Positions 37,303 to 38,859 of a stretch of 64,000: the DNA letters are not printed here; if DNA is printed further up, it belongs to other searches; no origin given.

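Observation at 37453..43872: Redox gene cluster: unknown 418-aa protein, Fe-ADH, tungsten-type AOR, D-2-hydroxyacid dehydrogenase and a LarA-like protein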

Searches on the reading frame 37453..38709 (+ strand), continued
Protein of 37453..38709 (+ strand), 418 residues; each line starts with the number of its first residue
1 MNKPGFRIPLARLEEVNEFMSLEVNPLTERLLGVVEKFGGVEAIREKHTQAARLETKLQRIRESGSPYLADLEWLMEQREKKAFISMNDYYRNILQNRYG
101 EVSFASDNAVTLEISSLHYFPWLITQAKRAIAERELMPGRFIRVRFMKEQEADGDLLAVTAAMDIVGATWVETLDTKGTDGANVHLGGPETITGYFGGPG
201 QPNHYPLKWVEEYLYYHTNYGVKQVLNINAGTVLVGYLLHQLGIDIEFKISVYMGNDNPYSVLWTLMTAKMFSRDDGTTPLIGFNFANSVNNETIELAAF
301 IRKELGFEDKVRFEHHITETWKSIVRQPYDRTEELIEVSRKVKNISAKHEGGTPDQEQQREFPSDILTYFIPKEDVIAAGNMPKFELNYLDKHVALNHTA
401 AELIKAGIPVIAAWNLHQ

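Call 39: search_protein_families(library=pfam, proteins=[L011:5753-6730:+, L001:10595-11674:+, L072:7300-7896:+, L027:8686-9153:-, L054:2565-3359:-, L009:43-1092:+, L072:10356-11648:-, L057:7355-7975:+, L035:960-1244:-, L041:3082-4182:+], max_evalue=0.001)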
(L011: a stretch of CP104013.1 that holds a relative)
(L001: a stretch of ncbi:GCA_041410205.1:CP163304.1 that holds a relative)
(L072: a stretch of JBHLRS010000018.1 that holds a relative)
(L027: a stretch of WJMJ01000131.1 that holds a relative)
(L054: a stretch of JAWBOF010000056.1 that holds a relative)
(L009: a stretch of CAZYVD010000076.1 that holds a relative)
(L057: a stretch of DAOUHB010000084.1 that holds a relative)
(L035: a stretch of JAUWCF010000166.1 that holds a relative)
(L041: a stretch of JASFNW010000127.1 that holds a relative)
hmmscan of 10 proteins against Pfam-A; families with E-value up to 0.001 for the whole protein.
L011:5753-6730:+ (326 aa): 0 families

L001:10595-11674:+ (360 aa): 1 family
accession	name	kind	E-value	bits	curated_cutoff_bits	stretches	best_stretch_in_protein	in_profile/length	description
PF13240.11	Zn_Ribbon_1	-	0.0003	20.9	25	1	332-351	1-20/23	zinc-ribbon domain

L072:7300-7896:+ (199 aa): 2 families
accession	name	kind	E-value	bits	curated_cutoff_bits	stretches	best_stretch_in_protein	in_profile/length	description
PF07155.17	ECF-ribofla_trS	-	2.7e-35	122.3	26.7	1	17-171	3-167/172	ECF-type riboflavin transporter, S component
PF12822.12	ECF_trnsprt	-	5.8e-06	26.9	30.7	1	21-147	3-130/169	ECF transporter, substrate-specific component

L027:8686-9153:- (155 aa): 3 families
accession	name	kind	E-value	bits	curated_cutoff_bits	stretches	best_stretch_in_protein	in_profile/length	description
PF02915.23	Rubrerythrin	-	5.7e-17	62.8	22.8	2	97-152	1-58/137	Rubrerythrin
PF13668.12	Ferritin_2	-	7.4e-05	23.3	24.7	0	12-76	7-79/138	Ferritin-like domain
PF09537.16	DUF2383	-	0.00057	20.5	30.8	0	15-60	10-55/111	Domain of unknown function (DUF2383)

L054:2565-3359:- (264 aa): 17 families
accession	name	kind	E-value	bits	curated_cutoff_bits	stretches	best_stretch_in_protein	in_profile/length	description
PF08704.16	GCD14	-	8.4e-45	153.8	26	1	61-233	4-181/247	tRNA methyltransferase complex GCD14 subunit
PF13847.12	Methyltransf_31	-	1.6e-11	44.5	27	1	97-214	3-128/145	Methyltransferase domain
PF01135.25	PCMT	-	1.7e-11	44.8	20.3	1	72-216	48-192/210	Protein-L-isoaspartate(D-aspartate) O-methyltransferase (PCMT)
PF13649.12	Methyltransf_25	-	2.7e-07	31.6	27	1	101-179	1-77/97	Methyltransferase domain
PF00398.26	RrnaAD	-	3.9e-07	29.9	24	1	86-160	19-87/263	Ribosomal RNA adenine dimethylase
PF05175.20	MTS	-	4e-07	30.3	23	1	98-172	32-104/170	Methyltransferase small domain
PF08241.18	Methyltransf_11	-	2.5e-06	28.5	21.2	1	103-180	2-74/95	Methyltransferase domain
PF02475.24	TRM5-TYW2_MTfase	-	4.5e-06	27.1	28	1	95-204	34-143/164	TRM5/TYW2 methyltransferase domain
PF14801.12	TrmI-like_N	-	8.5e-06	26.1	24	1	6-50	4-48/50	TrmI-like N-terminal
PF01170.24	UPF0020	-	1.5e-05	25.3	22.3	1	116-174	71-129/197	RMKL-like, methyltransferase domain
PF06325.19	PrmA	-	1.7e-05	24.9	22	1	97-219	161-280/296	Ribosomal protein L11 methyltransferase (PrmA)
PF08242.18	Methyltransf_12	-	2.3e-05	25.4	30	1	102-172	1-71/98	Methyltransferase domain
PF01596.23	Methyltransf_3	-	5.5e-05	23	22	1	79-164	25-111/204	O-methyltransferase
PF13679.12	Methyltransf_32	-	0.00015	22.2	27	1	99-165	27-96/143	Methyltransferase domain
PF13578.12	Methyltransf_24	-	0.00017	22.9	26.3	1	102-174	1-76/105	Methyltransferase domain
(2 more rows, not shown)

L009:43-1092:+ (350 aa): 1 family
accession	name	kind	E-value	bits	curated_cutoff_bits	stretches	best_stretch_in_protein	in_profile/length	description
PF00701.28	DHDPS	-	7.6e-18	64.7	22.1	1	23-284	3-246/289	Dihydrodipicolinate synthetase family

L072:10356-11648:- (430 aa): 3 families
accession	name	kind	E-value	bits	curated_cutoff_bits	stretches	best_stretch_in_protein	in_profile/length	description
PF00587.30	tRNA-synt_2b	-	3.8e-39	135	29.3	1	223-401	8-179/179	tRNA synthetase class II core domain (G, H, P, S and T)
PF02403.27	Seryl_tRNA_N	-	4.7e-25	88.4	28.2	1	1-108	2-107/108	Seryl-tRNA synthetase N-terminal domain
PF23984.1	DUF7307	-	4.3e-05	23.9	27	0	72-111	4-44/129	Pam3 gp33-like protein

L057:7355-7975:+ (207 aa): 1 family
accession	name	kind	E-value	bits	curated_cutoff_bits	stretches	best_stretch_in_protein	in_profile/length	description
PF00293.34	NUDIX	-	1.1e-18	67.9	21.1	1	25-154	4-132/134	NUDIX domain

L035:960-1244:- (94 aa): 1 family
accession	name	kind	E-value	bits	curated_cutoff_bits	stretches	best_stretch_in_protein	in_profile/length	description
PF01910.22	Thiamine_BP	-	6.8e-30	103.3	24.9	1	4-93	2-91/92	Thiamine-binding protein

L041:3082-4182:+ (367 aa): 8 families
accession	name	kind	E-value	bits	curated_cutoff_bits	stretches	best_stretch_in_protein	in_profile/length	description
PF12801.12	Fer4_5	-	2.3e-20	72.7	22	2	74-117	2-45/48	4Fe-4S binding domain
PF00037.32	Fer4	-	3.1e-09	36.7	21.1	0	224-242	3-21/24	4Fe-4S binding domain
PF13237.11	Fer4_10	-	5.9e-09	36.2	25.5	1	222-267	2-53/53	4Fe-4S dicluster domain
PF12838.12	Fer4_7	-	1.1e-06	29.4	27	0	201-243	8-52/52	4Fe-4S dicluster domain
PF12837.12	Fer4_6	-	2.8e-06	27.4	25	0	221-242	1-22/24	4Fe-4S binding domain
PF13187.11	Fer4_9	-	5.7e-06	26.7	27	0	229-268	2-49/52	4Fe-4S dicluster domain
PF13183.11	Fer4_8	-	1.9e-05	25.5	27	0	227-243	52-68/68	4Fe-4S dicluster domain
PF14697.11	Fer4_21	-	2e-05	25.1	35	1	225-270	4-55/59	4Fe-4S dicluster domain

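Call 40: search_solved_structures(query=A1, max_evalue=10)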
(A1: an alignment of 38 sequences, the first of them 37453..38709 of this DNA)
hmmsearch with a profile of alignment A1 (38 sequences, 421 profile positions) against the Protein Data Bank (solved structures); distinct sequences matched with E-value up to 10: 0.
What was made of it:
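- Tried and rejected: 0 hits at E<=10 (call 40).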

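Call 44: search_protein_families(library=ncbifam, proteins=[L078:7089-7946:+, L078:9398-10654:+, L034:3423-4457:+, L022:9396-11318:+, L028:1850-3328:-, L009:43-1092:+, L072:7300-7896:+, L003:12210-13367:+, L008:6516-7976:+, L012:4948-5913:+], max_evalue=0.00001)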
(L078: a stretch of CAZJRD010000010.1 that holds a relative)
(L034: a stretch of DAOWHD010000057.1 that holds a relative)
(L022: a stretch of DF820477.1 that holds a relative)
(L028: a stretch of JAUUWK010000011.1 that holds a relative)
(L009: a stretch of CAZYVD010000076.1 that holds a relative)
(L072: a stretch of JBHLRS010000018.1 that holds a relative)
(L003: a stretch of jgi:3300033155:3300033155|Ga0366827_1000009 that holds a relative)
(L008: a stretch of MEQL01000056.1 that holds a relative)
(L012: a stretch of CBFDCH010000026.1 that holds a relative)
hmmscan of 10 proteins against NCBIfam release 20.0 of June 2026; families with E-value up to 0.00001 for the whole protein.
L078:7089-7946:+ (286 aa): 2 families
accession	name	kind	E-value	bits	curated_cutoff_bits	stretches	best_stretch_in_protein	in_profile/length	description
NF001452.0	PRK00311.1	subfamily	5.5e-103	343.9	272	1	4-269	2-267/267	3-methyl-2-oxobutanoate hydroxymethyltransferase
TIGR00222.1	panB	equivalog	1.5e-92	309.9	207.55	1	10-269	6-264/264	3-methyl-2-oxobutanoate hydroxymethyltransferase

L078:9398-10654:+ (419 aa): 62 families (the best 25 are shown)
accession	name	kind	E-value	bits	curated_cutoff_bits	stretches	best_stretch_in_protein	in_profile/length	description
NF052282.1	PLP_TF_PdxR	equivalog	2.9e-66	224.4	320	1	48-414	92-447/448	MocR-like pyridoxine biosynthesis transcription factor PdxR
TIGR04461.1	endura_MppQ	equivalog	2e-55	188.4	540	1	53-415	17-377/392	enduracididine biosynthesis enzyme MppQ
NF052281.1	rhizopine_MocR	equivalog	3e-47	161.4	650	1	32-416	106-477/479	rhizopine catabolism transcriptional regulator MocR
NF052290.2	MocR_like_YczR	exception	6e-46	157.1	487.4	1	110-416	163-456/458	MocR-like transcription factor YczR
NF041364.1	GntC_guanitoxin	equivalog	1.7e-43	148.9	415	1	78-416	25-355/356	guanitoxin biosynthesis PLP-dependent (S)-gamma-hydroxy-L-arginine cyclodehydratase GntC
NF052286.1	ecto_TF_EhuR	exception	1.1e-40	139.6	480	1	109-417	157-448/458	MocR-like ectoine utilization transcription factor EhuR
NF005588.0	PRK07309.1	equivalog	3.3e-30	105.3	576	1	23-415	5-383/391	pyridoxal phosphate-dependent aminotransferase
TIGR03540.1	DapC_direct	equivalog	5e-29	101.4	593.25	1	44-416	26-382/383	LL-diaminopimelate aminotransferase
NF053594.1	AAT_Rv3722c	equivalog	8.7e-28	97.1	435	1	137-415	122-402/412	aspartate aminotransferase type Ic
NF006756.0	PRK09276.1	subfamily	3.2e-27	95.5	507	1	42-416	26-384/387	LL-diaminopimelate aminotransferase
NF005816.0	PRK07682.1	equivalog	1.3e-26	93.1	620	1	25-417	6-382/390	aminotransferase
NF005817.0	PRK07683.1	equivalog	2e-26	92.6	575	1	31-416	11-379/387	aminotransferase A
NF004770.0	PRK06108.1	subfamily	2.3e-26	92.5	422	1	20-416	8-390/396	pyridoxal phosphate-dependent aminotransferase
NF006967.0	PRK09440.1-5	equivalog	8.4e-26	90.6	402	1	197-416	194-413/424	valine--pyruvate transaminase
TIGR03947.1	viomycin_VioD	equivalog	9e-26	90.6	390.9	1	76-416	37-357/359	capreomycidine synthase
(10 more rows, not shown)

L034:3423-4457:+ (345 aa): 7 families
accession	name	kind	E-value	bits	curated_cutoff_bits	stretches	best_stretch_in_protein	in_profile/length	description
NF004912.0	PRK06270.1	equivalog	5.1e-130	433.9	373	1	2-342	3-339/343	homoserine dehydrogenase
NF004976.0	PRK06349.1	subfamily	5.5e-77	259.7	205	1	3-342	5-321/430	homoserine dehydrogenase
NF006235.0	PRK08374.1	equivalog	3.1e-71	240.2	451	1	2-338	2-327/336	homoserine dehydrogenase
NF005290.0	PRK06813.1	equivalog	5.8e-62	209.7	286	1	1-342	1-339/346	homoserine dehydrogenase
NF005002.0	PRK06392.1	equivalog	7e-42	143.5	296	1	4-337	5-322/329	homoserine dehydrogenase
NF006959.0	PRK09436.1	equivalog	4.7e-34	117.5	726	1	5-247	468-702/819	bifunctional aspartate kinase/homoserine dehydrogenase I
NF007003.0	PRK09466.1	subfamily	1.5e-18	66.6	582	1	5-343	461-810/810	bifunctional aspartate kinase/homoserine dehydrogenase II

L022:9396-11318:+ (641 aa): 12 families
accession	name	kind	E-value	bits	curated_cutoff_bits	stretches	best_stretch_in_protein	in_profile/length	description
NF041398.1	GluDhGdhB_Halo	equivalog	2.3e-26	92.7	620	1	100-425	63-348/410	glutamate dehydrogenase GdhB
NF040817.1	GdhA_Arch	equivalog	2.4e-22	79.7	750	1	87-306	54-269/419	glutamate dehydrogenase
NF035922.1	Trp_DH_ScyB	equivalog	2.5e-15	56.4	600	1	86-269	23-189/346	tryptophan dehydrogenase ScyB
NF041552.1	TF_PrdR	equivalog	1.8e-10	39.8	795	1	511-627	4-121/577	sigma-54 dependent transcriptional regulator PrdR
NF006929.0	PRK09414.1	equivalog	5.6e-08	32.2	536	0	89-178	79-170/445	NADP-specific glutamate dehydrogenase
TIGR00393.1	kpsF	subfamily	7.4e-07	29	203.7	1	516-622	158-267/268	KpsF/GutQ family sugar-phosphate isomerase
NF010633.0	PRK14030.1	subfamily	1.3e-06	27.8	743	1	89-304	75-282/445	glutamate dehydrogenase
NF008581.0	PRK11543.1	equivalog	1.7e-06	27.3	481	1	520-621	207-309/321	arabinose-5-phosphate isomerase GutQ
NF011447.0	PRK14869.2-3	equivalog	2.5e-06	26.4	522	0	514-570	69-126/540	putative manganese-dependent inorganic diphosphatase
NF010634.0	PRK14031.1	equivalog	3.2e-06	25.9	822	1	87-305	73-282/444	NADP-specific glutamate dehydrogenase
NF053603.1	HhpR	exception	5.8e-06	25.7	520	0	578-623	224-270/282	CBS domain-containing high hydrostatic pressure regulator HhpR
NF053704.1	TransRegCcpNBacil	equivalog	9.8e-06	25.1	260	0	512-615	74-180/208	transcriptional regulator CcpN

L028:1850-3328:- (492 aa): 9 families
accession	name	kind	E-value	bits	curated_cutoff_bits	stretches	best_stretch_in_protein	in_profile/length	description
TIGR00674.1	dapA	equivalog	3.5e-72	242.7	206.15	1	7-274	2-270/286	4-hydroxy-tetrahydrodipicolinate synthase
TIGR03126.1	one_C_fae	equivalog_domain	2.1e-66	223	118.05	1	329-488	1-160/160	formaldehyde-activating enzyme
TIGR02313.1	HpaI-NOT-DapA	exception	1.9e-62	210.7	396.7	1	8-297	5-293/294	2,4-dihydroxyhept-2-ene-1,7-dioic acid aldolase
NF009833.0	PRK13307.1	equivalog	3.7e-55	187.4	274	1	329-488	2-161/392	bifunctional 5,6,7,8-tetrahydromethanopterin hydro-lyase/3-hexulose-6-phosphate synthase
NF003164.0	PRK04147.1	equivalog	2.2e-53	181.5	281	1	5-285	5-285/294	N-acetylneuraminate lyase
TIGR00683.1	nanA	equivalog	3.6e-49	167.7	382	1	6-277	3-276/293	N-acetylneuraminate lyase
NF002958.0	PRK03620.1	subfamily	1.2e-42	145.8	278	1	12-277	19-286/307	5-dehydro-4-deoxyglucarate dehydratase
TIGR03249.1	KdgD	equivalog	1.3e-35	123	373.95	1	4-273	9-281/299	5-dehydro-4-deoxyglucarate dehydratase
NF040954.1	Arch_KDGaldase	equivalog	2.8e-35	122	390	1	8-258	5-247/288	bifunctional 2-dehydro-3-deoxy-phosphogluconate/2-dehydro-3-deoxy-6-phosphogalactonate aldolase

L009:43-1092:+ (350 aa): 3 families
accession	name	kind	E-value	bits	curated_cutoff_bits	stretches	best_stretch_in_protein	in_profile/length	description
TIGR00674.1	dapA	equivalog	2.6e-18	65.9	206.15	1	31-289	8-248/286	4-hydroxy-tetrahydrodipicolinate synthase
NF040954.1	Arch_KDGaldase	equivalog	3e-06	26.8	390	0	25-88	3-67/288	bifunctional 2-dehydro-3-deoxy-phosphogluconate/2-dehydro-3-deoxy-6-phosphogalactonate aldolase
TIGR02313.1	HpaI-NOT-DapA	exception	7.3e-06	25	396.7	0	28-290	7-253/294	2,4-dihydroxyhept-2-ene-1,7-dioic acid aldolase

L072:7300-7896:+ (199 aa): 2 families
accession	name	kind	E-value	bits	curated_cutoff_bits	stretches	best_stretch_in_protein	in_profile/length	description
TIGR04002.1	TIGR04002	hypoth_equivalog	6.1e-15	55.7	120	1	29-170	3-139/151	TIGR04002 family protein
TIGR04518.1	ECF_S_folT_fam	subfamily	3.4e-08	33.4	60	1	19-173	5-156/163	folate family ECF transporter S component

L003:12210-13367:+ (386 aa): 74 families (the best 25 are shown)
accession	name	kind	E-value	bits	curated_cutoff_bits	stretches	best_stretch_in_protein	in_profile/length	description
NF005816.0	PRK07682.1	equivalog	5.5e-95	318.2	620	1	25-383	23-381/390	aminotransferase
NF041364.1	GntC_guanitoxin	equivalog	1.2e-94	317.2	415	1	39-383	6-355/356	guanitoxin biosynthesis PLP-dependent (S)-gamma-hydroxy-L-arginine cyclodehydratase GntC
NF041091.1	asp_aminotase_Arch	equivalog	3.9e-93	312.3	550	1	11-383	7-373/376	aspartate aminotransferase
NF005817.0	PRK07683.1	equivalog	2.2e-86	290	575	1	24-383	21-379/387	aminotransferase A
NF004769.0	PRK06107.1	equivalog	7.1e-86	288.5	617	1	16-384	18-397/402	aspartate transaminase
NF004975.0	PRK06348.1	equivalog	2.5e-85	286.8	549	1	12-382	10-380/384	pyridoxal phosphate-dependent aminotransferase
NF006229.0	PRK08361.1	equivalog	3.2e-85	286.5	624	1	28-385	30-388/391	aspartate aminotransferase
NF004770.0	PRK06108.1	subfamily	1.1e-83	281.3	422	1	27-383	32-390/396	pyridoxal phosphate-dependent aminotransferase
NF006230.0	PRK08363.1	equivalog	2.1e-83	280.3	534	1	15-383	14-390/398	alanine aminotransferase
NF006756.0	PRK09276.1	subfamily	1.5e-79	267.7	507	1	21-383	21-384/387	LL-diaminopimelate aminotransferase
NF005588.0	PRK07309.1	equivalog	1.9e-77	260.8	576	1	32-383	31-384/391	pyridoxal phosphate-dependent aminotransferase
NF006514.0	PRK08960.1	equivalog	6.6e-77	258.9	554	1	14-384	15-384/388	pyridoxal phosphate-dependent aminotransferase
TIGR03540.1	DapC_direct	equivalog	1.6e-76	257.7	593.25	1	21-383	19-382/383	LL-diaminopimelate aminotransferase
NF005601.0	PRK07337.1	equivalog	2.6e-75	254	496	1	3-385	7-392/394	pyridoxal phosphate-dependent aminotransferase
NF005855.0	PRK07777.1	equivalog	2.8e-64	217.9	553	1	35-383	32-386/391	pyridoxal phosphate-dependent aminotransferase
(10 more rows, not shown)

L008:6516-7976:+ (487 aa): 26 families (the best 25 are shown)
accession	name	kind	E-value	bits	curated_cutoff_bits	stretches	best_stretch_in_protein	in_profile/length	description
NF008820.0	PRK11866.1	equivalog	3.8e-37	128.2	402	1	33-234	13-203/287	2-oxoacid ferredoxin oxidoreductase subunit beta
TIGR02177.1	PorB_KorB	subfamily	1.3e-35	123.3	261.9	1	36-242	2-197/286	2-oxoacid:acceptor oxidoreductase, beta subunit, pyruvate/2-ketoisovalerate family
NF007207.0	PRK09628.1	equivalog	2.1e-33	116.1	364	1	35-254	16-226/277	2-oxoglutarate ferredoxin oxidoreductase subunit beta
NF041171.1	Oxoac_fdxbeta_Archa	equivalog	1.3e-32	113.3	423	1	35-234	3-191/296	2-oxoacid:ferredoxin oxidoreductase subunit beta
NF008821.0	PRK11869.1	equivalog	3.8e-30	104.8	438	1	36-238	15-206/286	2-oxoacid ferredoxin oxidoreductase subunit beta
NF006323.0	PRK08537.1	equivalog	3.6e-28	98.1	235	1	308-482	3-179/181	2-oxoacid:ferredoxin oxidoreductase subunit gamma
TIGR03710.1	OAFO_sf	subfamily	2.3e-25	89.2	482.75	1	309-485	3-177/561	2-oxoacid:acceptor oxidoreductase subunit alpha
NF008819.1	PRK11865.1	equivalog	3.5e-21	75.7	405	1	35-247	18-231/300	pyruvate synthase subunit PorB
NF008818.0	PRK11864.1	subfamily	2.2e-20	73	405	1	35-246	18-222/300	3-methyl-2-oxobutanoate dehydrogenase subunit beta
NF006211.0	PRK08338.1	equivalog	4.9e-18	65.2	239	1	309-479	2-166/170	2-oxoacid:ferredoxin oxidoreductase subunit gamma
TIGR02175.1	PorC_KorC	subfamily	5.8e-18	65.3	81.1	1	310-482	4-176/177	2-oxoacid:acceptor oxidoreductase, gamma subunit, pyruvate/2-ketoisovalerate family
NF006321.0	PRK08534.1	equivalog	1.4e-15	57.4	225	1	309-483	3-179/181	pyruvate ferredoxin oxidoreductase subunit gamma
NF045792.1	OxalOxredbeta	equivalog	2.8e-14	52.9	590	1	37-245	23-238/311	oxalate oxidoreductase subunit beta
NF006275.0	PRK08441.1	equivalog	1e-12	48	216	1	308-470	3-167/185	2-oxoglutarate-acceptor oxidoreductase subunit OorC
NF045766.1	PhenlGlyoxDHPadI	equivalog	2.3e-12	46.4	700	1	107-246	234-368/443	NADH-dependent phenylglyoxylate dehydrogenase subunit beta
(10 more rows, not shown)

L012:4948-5913:+ (322 aa): 0 families
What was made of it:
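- On DapA (4-hydroxy-tetrahydrodipicolinate synthase) for the G1-adjacent DHDPS proteins: One of them does pass TIGR00674 (243 bits against 206; call 44).
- Closest known: Ketopantoate hydroxymethyltransferase PanB. Same: G1's commonest neighbour passes the panB equivalog model (call 44).
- It passes TIGR00222 (call 44). The Fae domain passes TIGR03126 (call 44). It passes NF004912 (call 44) and is followed by AOR and an aminotransferase.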
